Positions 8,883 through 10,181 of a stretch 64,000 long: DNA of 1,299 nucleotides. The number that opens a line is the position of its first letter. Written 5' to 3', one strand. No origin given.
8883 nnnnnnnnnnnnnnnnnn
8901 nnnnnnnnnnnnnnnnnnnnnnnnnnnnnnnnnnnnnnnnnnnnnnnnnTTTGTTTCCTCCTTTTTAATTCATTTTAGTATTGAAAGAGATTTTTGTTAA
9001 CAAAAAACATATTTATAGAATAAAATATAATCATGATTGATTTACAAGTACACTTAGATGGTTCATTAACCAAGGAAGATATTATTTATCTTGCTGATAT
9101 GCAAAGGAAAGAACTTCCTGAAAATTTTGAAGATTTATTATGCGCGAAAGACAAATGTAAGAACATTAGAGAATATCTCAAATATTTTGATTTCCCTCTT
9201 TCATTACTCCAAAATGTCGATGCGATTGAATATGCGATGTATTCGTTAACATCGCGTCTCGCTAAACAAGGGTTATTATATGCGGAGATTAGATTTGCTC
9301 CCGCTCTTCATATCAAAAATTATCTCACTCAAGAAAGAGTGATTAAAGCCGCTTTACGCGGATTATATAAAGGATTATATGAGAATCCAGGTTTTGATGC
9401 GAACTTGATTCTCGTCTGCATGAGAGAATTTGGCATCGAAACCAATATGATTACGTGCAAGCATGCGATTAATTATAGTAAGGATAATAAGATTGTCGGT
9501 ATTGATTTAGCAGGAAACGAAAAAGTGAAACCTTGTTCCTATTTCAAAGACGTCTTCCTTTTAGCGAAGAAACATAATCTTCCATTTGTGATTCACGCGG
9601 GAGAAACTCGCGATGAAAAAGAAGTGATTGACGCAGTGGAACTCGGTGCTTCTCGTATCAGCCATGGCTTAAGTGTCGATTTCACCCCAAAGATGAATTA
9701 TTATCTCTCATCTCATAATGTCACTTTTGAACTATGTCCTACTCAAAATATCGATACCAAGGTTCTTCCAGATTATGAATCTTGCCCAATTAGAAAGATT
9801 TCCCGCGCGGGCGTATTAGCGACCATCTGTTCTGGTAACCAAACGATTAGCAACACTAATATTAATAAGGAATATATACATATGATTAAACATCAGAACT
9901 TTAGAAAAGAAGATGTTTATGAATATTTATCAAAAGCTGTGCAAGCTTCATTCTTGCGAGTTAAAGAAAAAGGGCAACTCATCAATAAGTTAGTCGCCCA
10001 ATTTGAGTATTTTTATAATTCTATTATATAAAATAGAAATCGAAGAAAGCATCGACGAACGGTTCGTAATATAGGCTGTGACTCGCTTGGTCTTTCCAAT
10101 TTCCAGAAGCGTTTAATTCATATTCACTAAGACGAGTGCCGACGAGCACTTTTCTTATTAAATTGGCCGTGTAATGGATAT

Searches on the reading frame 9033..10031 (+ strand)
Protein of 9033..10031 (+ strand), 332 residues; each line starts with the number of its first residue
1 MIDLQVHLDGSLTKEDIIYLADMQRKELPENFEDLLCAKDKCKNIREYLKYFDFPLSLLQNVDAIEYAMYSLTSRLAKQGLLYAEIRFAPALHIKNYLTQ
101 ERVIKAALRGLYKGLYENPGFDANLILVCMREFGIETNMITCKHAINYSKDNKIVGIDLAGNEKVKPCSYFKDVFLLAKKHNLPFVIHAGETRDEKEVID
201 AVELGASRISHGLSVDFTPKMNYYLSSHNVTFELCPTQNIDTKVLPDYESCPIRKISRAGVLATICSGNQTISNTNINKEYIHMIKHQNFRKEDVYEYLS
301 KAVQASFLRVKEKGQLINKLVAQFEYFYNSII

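Call 53: search_protein_families(library=pfam, proteins=[window:9033-10031:+], max_evalue=0.001)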
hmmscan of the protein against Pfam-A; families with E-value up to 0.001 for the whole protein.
window:9033-10031:+ (332 aa): 2 families
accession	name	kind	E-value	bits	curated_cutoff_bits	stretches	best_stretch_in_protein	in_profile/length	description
PF00962.28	A_deaminase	-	3e-57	194.6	27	1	3-321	4-328/330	Adenosine deaminase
PF01979.26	Amidohydro_1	-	0.00019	21.2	25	1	170-297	136-288/345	Amidohydrolase family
